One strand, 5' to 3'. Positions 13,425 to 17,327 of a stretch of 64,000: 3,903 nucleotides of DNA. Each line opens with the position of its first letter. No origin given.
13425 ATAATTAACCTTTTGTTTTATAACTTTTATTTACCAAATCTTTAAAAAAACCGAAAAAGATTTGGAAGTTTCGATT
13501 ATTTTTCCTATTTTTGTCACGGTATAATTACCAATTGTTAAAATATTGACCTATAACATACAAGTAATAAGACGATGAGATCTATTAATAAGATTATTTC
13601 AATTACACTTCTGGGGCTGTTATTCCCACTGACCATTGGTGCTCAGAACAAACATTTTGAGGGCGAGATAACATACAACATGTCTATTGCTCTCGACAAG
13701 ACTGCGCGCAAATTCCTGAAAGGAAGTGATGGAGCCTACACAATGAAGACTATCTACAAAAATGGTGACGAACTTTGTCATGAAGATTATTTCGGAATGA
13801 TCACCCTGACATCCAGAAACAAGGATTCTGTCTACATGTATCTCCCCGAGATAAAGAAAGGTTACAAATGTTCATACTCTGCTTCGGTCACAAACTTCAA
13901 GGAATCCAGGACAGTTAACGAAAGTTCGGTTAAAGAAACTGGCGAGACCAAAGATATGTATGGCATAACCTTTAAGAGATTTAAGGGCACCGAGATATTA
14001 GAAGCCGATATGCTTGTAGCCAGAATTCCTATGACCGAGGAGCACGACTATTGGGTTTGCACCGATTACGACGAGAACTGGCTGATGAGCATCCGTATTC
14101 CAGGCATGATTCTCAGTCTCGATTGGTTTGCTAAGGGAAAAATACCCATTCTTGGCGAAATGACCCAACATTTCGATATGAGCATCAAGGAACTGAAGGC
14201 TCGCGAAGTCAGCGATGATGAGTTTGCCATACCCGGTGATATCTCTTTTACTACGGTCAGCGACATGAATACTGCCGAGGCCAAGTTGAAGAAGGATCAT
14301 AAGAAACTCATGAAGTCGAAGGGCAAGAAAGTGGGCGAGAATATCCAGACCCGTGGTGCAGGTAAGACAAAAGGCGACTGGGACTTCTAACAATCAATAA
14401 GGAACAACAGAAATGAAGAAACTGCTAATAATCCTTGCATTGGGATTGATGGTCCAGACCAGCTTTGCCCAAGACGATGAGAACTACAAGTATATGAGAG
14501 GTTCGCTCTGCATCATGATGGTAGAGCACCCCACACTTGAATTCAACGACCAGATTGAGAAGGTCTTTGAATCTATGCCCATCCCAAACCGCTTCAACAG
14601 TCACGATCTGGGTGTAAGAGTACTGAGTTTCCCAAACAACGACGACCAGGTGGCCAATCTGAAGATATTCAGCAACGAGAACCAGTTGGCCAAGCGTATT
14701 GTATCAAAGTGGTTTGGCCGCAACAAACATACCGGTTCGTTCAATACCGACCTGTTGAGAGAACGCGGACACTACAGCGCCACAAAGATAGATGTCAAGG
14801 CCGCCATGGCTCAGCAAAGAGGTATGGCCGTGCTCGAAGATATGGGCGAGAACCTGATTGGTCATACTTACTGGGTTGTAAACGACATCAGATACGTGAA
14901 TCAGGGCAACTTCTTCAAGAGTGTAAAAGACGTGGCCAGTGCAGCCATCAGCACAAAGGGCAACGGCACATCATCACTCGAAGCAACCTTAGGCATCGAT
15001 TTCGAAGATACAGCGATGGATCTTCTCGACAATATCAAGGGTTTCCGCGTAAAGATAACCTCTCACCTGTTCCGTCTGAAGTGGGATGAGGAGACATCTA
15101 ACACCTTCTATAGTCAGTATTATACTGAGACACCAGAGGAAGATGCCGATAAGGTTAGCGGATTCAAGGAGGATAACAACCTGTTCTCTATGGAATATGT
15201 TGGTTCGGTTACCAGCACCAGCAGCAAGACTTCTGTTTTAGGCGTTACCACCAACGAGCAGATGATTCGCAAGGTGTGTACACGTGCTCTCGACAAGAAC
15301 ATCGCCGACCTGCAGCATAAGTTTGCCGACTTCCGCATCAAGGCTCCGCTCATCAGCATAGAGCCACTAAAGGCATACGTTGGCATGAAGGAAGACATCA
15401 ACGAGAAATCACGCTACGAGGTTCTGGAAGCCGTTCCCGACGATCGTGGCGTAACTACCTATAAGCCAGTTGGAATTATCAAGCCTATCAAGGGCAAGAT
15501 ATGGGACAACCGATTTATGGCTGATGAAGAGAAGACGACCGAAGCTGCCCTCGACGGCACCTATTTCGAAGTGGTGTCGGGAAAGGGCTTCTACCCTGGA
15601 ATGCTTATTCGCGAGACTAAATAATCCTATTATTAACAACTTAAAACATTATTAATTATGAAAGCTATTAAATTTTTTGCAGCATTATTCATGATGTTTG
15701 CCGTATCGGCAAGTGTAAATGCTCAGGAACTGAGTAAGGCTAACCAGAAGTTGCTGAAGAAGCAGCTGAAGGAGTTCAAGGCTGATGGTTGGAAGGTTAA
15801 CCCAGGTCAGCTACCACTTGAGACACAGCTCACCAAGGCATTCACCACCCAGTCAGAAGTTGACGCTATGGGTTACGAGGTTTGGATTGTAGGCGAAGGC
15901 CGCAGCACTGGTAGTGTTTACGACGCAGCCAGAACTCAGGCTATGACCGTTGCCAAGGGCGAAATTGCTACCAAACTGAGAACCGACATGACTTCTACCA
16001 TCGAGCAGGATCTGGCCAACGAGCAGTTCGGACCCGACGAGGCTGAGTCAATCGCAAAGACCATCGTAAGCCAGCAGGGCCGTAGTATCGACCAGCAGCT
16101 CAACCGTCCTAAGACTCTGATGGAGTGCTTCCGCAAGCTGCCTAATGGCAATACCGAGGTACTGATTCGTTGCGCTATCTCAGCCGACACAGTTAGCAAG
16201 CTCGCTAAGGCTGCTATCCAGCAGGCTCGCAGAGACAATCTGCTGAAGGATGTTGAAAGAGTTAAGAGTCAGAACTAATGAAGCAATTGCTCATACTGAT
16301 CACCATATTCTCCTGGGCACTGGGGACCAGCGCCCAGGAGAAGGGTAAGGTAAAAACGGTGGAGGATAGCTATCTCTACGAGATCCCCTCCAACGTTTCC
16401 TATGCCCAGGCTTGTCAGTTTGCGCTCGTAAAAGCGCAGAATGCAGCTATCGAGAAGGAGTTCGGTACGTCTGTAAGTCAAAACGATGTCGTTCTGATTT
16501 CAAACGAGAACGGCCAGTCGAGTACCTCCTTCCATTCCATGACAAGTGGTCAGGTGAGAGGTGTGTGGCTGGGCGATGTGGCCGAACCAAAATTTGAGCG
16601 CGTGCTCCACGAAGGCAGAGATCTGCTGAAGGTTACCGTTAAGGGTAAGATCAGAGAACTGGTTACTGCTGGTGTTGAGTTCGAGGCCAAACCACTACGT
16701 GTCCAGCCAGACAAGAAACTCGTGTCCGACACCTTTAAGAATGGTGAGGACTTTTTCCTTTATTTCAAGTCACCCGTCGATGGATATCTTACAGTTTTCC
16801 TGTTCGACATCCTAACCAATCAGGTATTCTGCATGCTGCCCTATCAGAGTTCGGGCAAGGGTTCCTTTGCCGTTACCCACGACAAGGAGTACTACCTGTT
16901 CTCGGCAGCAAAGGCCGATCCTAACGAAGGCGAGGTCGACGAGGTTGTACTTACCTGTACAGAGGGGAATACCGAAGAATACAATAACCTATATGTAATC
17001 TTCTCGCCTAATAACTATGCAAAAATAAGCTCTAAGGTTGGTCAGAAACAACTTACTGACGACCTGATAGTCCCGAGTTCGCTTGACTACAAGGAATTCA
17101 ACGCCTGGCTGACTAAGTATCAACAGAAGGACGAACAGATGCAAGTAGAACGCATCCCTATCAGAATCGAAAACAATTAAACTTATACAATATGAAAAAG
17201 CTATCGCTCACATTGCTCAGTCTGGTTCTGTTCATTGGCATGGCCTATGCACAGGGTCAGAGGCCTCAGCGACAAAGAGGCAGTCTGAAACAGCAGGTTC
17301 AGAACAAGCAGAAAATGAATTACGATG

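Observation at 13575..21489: Uncharacterised seven-gene cell-envelope operon (best candidate for an undescribed system)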

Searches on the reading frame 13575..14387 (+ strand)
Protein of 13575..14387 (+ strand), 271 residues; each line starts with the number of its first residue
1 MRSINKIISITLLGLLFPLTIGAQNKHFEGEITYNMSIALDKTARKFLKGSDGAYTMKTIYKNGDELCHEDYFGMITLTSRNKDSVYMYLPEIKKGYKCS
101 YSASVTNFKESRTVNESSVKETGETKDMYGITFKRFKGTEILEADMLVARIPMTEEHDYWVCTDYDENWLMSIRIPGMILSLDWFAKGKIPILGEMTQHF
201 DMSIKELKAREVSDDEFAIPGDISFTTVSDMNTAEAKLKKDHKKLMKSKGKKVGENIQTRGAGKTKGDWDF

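Call 3: search_protein_families(library=pfam, proteins=[window:13575-14387:+], max_evalue=1)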
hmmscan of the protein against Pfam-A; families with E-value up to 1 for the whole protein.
window:13575-14387:+ (271 aa): 0 families

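Call 4: search_protein_families(library=ncbifam, proteins=[window:13575-14387:+], max_evalue=1)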
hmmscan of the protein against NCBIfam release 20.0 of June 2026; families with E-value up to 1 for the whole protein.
window:13575-14387:+ (271 aa): 1 family
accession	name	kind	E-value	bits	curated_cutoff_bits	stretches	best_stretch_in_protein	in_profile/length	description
TIGR01381.1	E1_like_apg7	equivalog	0.074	11.4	571.35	1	196-262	45-109/663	E1-like protein-activating enzyme Gsa7p/Apg7p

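Call 9: search_protein_families(library=padloc, proteins=[window:13575-14387:+], max_evalue=0.1)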
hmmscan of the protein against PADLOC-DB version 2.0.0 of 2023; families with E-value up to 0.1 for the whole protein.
window:13575-14387:+ (271 aa): 0 families

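Call 94: find_homologous_proteins(query=window:13575-14387:+)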
Query window:13575-14387:+ (271 aa): 12 proteins with E <= 0.001 among 939 candidates.
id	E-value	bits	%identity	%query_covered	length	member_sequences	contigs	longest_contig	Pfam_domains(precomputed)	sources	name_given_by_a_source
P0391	2.1e-178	609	100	100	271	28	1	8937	-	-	-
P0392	1.0e-162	558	91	100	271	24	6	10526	-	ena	-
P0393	2.6e-148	511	84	100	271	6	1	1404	-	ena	-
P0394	7.8e-126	437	70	100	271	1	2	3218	-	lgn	-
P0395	1.7e-125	436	70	100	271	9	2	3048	-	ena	-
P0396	9.9e-124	430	70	100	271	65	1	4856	-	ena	-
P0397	2.5e-120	419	68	100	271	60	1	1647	-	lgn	-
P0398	2.3e-117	409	68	100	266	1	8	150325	-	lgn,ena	-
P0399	4.5e-110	385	65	100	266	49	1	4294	-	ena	-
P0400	2.2e-87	311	52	100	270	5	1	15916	-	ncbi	-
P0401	6.4e-86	306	52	98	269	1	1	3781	-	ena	-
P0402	5.0e-82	293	49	100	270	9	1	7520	-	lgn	-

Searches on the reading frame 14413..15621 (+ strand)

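Call 3: search_protein_families(library=pfam, proteins=[window:14413-15621:+], max_evalue=1)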
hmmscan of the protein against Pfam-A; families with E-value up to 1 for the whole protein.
window:14413-15621:+ (403 aa): 1 family
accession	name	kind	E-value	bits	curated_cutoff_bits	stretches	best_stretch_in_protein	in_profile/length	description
PF08767.17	CRM1_C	-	0.025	14.2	23.2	1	214-302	187-287/323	CRM1 C terminal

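Call 4: search_protein_families(library=ncbifam, proteins=[window:14413-15621:+], max_evalue=1)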
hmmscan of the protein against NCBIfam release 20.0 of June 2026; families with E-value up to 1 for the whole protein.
window:14413-15621:+ (403 aa): 0 families

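Call 9: search_protein_families(library=padloc, proteins=[window:14413-15621:+], max_evalue=0.1)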
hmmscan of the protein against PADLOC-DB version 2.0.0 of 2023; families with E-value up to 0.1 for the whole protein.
window:14413-15621:+ (403 aa): 0 families

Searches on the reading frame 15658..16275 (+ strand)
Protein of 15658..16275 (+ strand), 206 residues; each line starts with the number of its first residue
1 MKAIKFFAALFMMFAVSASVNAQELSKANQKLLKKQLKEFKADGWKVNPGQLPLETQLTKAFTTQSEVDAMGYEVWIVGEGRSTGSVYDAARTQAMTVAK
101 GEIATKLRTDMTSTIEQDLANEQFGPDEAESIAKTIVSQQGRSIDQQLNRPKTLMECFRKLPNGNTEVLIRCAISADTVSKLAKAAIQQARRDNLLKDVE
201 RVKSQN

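Call 3: search_protein_families(library=pfam, proteins=[window:15658-16275:+], max_evalue=1)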
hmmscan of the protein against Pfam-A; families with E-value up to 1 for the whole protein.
window:15658-16275:+ (206 aa): 1 family
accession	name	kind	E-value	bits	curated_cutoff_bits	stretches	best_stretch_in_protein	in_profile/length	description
PF13434.12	Lys_Orn_oxgnase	-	0.12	11.9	21.3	1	61-150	177-270/339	L-lysine 6-monooxygenase/L-ornithine 5-monooxygenase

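Call 4: search_protein_families(library=ncbifam, proteins=[window:15658-16275:+], max_evalue=1)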
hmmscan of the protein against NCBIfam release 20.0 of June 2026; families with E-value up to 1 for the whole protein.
window:15658-16275:+ (206 aa): 1 family
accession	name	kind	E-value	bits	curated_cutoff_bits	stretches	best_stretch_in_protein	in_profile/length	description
NF058545.1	IVPilMotSglSMyx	equivalog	0.033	14.3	170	1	24-119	3-90/125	type IV pili motility protein SglS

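Call 9: search_protein_families(library=padloc, proteins=[window:15658-16275:+], max_evalue=0.1)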
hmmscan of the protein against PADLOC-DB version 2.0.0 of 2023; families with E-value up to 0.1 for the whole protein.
window:15658-16275:+ (206 aa): 0 families

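Call 38: search_solved_structures(query=A4, max_evalue=10)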
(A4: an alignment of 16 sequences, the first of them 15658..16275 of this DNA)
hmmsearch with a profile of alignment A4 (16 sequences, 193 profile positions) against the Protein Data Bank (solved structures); distinct sequences matched with E-value up to 10: 3.
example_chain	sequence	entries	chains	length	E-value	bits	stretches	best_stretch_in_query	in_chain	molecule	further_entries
5ok8_A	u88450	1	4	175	0.23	14.1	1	88-175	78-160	LPP20 lipoprotein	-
4eyy_Q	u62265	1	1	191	0.58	12.8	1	91-181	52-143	IcmQ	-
6wi5_A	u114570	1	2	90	7.7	9.2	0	153-188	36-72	De novo designed protein Foldit4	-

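Call 39: search_protein_families(library=pfam, alignment_id=A4, max_evalue=1)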
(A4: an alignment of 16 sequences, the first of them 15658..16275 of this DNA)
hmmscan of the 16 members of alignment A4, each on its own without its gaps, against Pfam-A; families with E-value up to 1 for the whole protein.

A. member 1, window:15658-16275:+ (206 aa): 1 family
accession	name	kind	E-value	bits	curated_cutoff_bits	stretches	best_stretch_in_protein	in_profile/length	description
PF13434.12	Lys_Orn_oxgnase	-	0.12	11.9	21.3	1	61-150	177-270/339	L-lysine 6-monooxygenase/L-ornithine 5-monooxygenase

B. families by the number of members that match (of 16 scanned): 34 families (the first 25 are shown)
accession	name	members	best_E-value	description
PF10828.13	DUF2570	2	0.00057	Protein of unknown function (DUF2570)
PF16981.10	Chi-conotoxin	2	0.0025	chi-Conotoxin or t superfamily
PF02169.21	LPP20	2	0.042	LPP20 lipoprotein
PF09716.15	ETRAMP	2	0.097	Malarial early transcribed membrane protein (ETRAMP)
PF09702.15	Cas_Csa5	2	0.11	CRISPR-associated protein (Cas_Csa5)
PF16548.10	FlgT_N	1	0.00023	Flagellar assembly protein T, N-terminal domain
PF00617.24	RasGEF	1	0.0042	RasGEF domain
PF14661.11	HAUS6_N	1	0.0068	HAUS augmin-like complex subunit 6 N-terminus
PF19732.4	SpoIIE_N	1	0.01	Stage II sporulation protein E N-terminal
PF21522.3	MreB-like_C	1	0.012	Archaeal actin homologue MreB-like, C-terminal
PF08278.16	DnaG_DnaB_bind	1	0.013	DNA primase DnaG DnaB-binding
PF01874.21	CitG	1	0.016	ATP:dephospho-CoA triphosphoribosyl transferase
PF06364.17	DUF1068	1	0.021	Protein of unknown function (DUF1068)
PF14630.12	ORC5_C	1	0.039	Origin recognition complex (ORC) subunit 5 C-terminus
PF21825.2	crAss001_48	1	0.039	crAss001_48 related protein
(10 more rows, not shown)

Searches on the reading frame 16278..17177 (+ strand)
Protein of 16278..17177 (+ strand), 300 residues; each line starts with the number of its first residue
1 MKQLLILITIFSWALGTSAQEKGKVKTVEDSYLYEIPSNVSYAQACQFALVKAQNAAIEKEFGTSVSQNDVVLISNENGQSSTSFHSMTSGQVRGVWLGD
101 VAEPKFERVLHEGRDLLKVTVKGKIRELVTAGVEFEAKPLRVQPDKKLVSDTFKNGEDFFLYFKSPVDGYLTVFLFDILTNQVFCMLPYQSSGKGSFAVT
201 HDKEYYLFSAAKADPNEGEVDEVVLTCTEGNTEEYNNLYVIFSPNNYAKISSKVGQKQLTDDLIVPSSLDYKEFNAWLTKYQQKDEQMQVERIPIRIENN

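Call 3: search_protein_families(library=pfam, proteins=[window:16278-17177:+], max_evalue=1)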
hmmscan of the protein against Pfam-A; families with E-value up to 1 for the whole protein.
window:16278-17177:+ (300 aa): 1 family
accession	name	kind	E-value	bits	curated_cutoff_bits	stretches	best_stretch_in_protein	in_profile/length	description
PF14326.11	DUF4384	-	0.013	16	27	1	152-203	1-49/81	Domain of unknown function (DUF4384)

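Call 4: search_protein_families(library=ncbifam, proteins=[window:16278-17177:+], max_evalue=1)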
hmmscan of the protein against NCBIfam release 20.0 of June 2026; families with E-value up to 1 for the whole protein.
window:16278-17177:+ (300 aa): 1 family
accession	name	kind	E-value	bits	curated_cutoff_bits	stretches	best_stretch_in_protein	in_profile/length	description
NF007508.0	PRK10106.1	equivalog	0.022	14.6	87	0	42-91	6-55/72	multiple antibiotic resistance protein MarB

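Call 9: search_protein_families(library=padloc, proteins=[window:16278-17177:+], max_evalue=0.1)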
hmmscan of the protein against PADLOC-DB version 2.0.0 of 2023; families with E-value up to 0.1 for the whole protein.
window:16278-17177:+ (300 aa): 0 families
